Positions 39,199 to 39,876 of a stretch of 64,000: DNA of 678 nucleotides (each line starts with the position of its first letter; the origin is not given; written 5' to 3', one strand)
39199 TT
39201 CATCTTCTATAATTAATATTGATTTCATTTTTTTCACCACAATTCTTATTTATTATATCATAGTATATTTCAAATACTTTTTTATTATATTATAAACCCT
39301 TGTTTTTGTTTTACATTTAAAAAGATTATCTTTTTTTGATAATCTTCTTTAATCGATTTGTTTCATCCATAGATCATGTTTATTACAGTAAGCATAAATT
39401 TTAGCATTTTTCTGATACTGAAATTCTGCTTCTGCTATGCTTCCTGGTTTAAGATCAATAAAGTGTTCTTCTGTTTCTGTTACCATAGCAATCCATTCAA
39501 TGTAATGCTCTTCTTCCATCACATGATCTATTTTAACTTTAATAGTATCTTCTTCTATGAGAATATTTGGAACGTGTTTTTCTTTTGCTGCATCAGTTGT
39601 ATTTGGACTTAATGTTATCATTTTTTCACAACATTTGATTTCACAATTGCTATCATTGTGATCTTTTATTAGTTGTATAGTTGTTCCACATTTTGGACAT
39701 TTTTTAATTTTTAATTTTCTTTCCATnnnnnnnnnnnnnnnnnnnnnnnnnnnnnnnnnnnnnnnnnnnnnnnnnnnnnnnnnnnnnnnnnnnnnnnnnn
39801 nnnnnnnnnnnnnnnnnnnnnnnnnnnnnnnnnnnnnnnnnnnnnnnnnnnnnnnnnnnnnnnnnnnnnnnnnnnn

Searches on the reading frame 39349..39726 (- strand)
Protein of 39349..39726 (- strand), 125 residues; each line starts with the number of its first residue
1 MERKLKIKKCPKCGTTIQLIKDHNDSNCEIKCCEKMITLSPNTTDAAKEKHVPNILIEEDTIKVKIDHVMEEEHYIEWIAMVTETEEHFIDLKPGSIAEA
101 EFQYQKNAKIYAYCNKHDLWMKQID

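Call 3: search_protein_families(library=pfam, proteins=[window:39349-39726:-], max_evalue=1)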
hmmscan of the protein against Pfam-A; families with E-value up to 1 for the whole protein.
window:39349-39726:- (125 aa): 5 families
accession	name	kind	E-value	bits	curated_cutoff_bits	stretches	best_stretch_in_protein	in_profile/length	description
PF01880.24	Desulfoferrodox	-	9.6e-13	49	22.2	1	44-122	2-97/98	Desulfoferrodoxin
PF14952.11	zf-tcix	-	0.0062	16.5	31.2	1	5-15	8-18/42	Putative treble-clef, zinc-finger, Zn-binding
PF06827.20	zf-FPG_IleRS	-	0.016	15.5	21.3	1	8-25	2-19/30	Zinc finger found in FPG and IleRS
PF12172.15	zf-ChsH2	-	0.036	14.3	23.2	1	2-16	6-20/37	ChsH2, rubredoxin-like zinc ribbon domain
PF14354.12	Lar_restr_allev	-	0.17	12.6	28.6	1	6-40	2-34/58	Restriction alleviation protein Lar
